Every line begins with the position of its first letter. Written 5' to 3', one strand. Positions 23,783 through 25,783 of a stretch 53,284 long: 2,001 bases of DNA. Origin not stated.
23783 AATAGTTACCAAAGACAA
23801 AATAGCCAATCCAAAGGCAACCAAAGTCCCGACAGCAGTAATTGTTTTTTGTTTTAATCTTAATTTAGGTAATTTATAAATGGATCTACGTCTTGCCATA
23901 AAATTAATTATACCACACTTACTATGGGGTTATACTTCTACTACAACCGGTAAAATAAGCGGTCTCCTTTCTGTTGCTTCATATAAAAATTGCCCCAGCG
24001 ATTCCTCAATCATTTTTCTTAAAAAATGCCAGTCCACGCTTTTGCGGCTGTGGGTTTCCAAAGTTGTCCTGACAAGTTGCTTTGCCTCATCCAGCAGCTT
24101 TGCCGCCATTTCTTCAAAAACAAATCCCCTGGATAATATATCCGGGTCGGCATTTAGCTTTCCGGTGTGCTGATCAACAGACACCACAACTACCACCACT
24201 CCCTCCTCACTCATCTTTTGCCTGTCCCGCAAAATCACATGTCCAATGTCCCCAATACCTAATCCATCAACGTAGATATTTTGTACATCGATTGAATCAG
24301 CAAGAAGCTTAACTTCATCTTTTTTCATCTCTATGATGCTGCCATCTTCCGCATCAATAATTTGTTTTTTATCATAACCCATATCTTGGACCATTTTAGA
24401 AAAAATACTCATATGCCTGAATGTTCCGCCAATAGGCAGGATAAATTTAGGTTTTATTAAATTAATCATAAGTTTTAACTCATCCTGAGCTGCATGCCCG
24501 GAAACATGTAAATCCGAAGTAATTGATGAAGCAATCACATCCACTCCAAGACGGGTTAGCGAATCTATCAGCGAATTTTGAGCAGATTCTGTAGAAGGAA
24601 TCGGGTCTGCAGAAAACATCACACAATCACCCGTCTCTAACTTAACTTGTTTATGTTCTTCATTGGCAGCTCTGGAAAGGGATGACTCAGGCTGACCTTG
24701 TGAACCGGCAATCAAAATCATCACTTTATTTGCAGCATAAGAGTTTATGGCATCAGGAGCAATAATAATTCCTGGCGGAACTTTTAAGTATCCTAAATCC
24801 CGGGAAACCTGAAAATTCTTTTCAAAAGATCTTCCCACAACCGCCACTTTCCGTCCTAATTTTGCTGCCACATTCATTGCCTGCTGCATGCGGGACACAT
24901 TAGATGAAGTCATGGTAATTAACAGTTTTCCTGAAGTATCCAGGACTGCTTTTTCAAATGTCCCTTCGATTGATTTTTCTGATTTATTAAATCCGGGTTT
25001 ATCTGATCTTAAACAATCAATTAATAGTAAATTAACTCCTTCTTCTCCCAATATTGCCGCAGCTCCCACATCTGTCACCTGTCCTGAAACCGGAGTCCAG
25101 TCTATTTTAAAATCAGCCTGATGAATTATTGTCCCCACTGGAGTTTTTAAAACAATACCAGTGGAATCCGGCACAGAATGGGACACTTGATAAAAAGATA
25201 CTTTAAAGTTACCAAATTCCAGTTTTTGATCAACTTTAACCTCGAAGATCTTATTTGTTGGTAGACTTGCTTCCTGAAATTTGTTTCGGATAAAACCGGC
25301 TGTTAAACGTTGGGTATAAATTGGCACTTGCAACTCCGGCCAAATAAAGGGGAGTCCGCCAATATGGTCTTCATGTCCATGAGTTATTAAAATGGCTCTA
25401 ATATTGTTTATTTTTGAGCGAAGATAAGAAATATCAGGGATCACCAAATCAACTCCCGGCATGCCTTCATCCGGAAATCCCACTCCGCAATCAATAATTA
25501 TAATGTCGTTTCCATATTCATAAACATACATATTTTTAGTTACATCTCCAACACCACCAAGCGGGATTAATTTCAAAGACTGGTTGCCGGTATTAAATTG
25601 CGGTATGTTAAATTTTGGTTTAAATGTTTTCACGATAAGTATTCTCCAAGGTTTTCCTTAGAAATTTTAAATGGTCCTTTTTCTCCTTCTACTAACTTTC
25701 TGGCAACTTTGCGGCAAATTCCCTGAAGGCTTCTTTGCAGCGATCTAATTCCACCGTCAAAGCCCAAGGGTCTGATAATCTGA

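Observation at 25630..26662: Protease-less Lon AAA+ module with a degenerate pore loop, coupled to RNase J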

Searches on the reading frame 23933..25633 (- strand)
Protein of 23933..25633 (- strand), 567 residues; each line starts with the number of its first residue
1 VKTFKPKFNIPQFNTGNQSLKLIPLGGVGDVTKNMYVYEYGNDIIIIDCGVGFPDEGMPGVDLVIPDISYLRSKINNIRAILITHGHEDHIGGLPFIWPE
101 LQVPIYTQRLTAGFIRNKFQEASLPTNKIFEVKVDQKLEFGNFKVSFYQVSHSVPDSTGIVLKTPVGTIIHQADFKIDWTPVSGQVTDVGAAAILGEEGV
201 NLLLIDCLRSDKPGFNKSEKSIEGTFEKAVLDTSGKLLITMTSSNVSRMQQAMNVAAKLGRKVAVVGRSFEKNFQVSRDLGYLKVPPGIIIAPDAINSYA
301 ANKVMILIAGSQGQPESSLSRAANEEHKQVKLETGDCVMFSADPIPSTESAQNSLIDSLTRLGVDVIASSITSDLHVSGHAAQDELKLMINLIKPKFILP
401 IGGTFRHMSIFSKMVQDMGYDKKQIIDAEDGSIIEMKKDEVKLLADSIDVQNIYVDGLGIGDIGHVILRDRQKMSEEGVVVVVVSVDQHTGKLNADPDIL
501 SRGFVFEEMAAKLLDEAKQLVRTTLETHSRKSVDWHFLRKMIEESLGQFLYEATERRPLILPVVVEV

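Call 6: search_protein_families(library=pfam, proteins=[window:23933-25633:-], max_evalue=0.01)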
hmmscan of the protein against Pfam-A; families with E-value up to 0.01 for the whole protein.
window:23933-25633:- (567 aa): 5 families
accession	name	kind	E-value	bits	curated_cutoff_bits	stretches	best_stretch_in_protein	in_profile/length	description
PF22505.1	RNase_J_b_CASP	-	3.8e-39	133.8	27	1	235-359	2-126/126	Ribonuclease J, beta-CASP domain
PF17770.6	RNase_J_C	-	1.5e-29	103.4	23.8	1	467-567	1-102/102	Ribonuclease J C-terminal domain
PF00753.33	Lactamase_B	-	2.2e-16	60.8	22.7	1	30-174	3-149/196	Metallo-beta-lactamase superfamily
PF12706.13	Lactamase_B_2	-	8.3e-14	52.1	27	1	45-263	3-194/200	Beta-lactamase superfamily domain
PF07521.17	RMMBL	-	2.7e-07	30.9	21.6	1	373-421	10-59/63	Zn-dependent metallo-hydrolase RNA specificity domain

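Call 7: search_protein_families(library=ncbifam, proteins=[window:23933-25633:-], max_evalue=0.01)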
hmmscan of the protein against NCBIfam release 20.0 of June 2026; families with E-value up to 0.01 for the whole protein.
window:23933-25633:- (567 aa): 20 families
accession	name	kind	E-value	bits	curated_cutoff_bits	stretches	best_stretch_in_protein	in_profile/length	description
NF047419.1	RNase_J1_RnjA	exception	3.7e-182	606.8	820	1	21-566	3-548/549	ribonuclease J1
TIGR00649.1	MG423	subfamily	2.7e-161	537.7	400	1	20-564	1-545/546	RNase J family beta-CASP ribonuclease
TIGR03675.1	arCOG00543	equivalog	1.5e-08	33.4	580.2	1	15-111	170-263/631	beta-CASP ribonuclease aCPSF1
NF012229.1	bla_class_B_core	domain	3.1e-07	30.7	100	1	64-153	41-130/139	metallo-beta-lactamase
TIGR02651.1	RNase_Z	equivalog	7.2e-06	25.3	292.95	1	70-155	44-141/302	ribonuclease Z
NF002553.0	PRK02113.1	equivalog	1.4e-05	24.7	386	1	70-154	59-153/252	MBL fold metallo-hydrolase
NF001911.0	PRK00685.1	equivalog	2.1e-05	24.1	144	1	74-176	37-137/228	metal-dependent hydrolase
NF000801.0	PRK00055.1-3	equivalog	3.1e-05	23.2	252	1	39-100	26-76/307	ribonuclease Z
TIGR03413.1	GSH_gloB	equivalog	3.6e-05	23.3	200.8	1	68-111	34-77/248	hydroxyacylglutathione hydrolase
NF033088.2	bla_subclass_B1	equivalog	4.4e-05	23.2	200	1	30-153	28-140/217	subclass B1 metallo-beta-lactamase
NF038231.1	MBL_Geo_Pelo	equivalog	8.7e-05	22.2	360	1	70-249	58-230/250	GPMC system MBL fold metallohydrolase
NF000444.3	blaEBR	exception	0.00018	21.2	475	1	78-148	85-151/234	EBR family subclass B1 metallo-beta-lactamase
NF000441.2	blaMUS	exception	0.00029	20.4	540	1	61-154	69-159/246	MUS family subclass B1 metallo-beta-lactamase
NF045584.1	cas14_MBL_CASP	equivalog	0.001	17.5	800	1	21-98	2-71/612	type VII CRISPR-associated protein Cas14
NF008887.0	PRK11921.1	equivalog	0.0025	16.7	635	1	74-150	68-141/396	anaerobic nitric oxide reductase flavorubredoxin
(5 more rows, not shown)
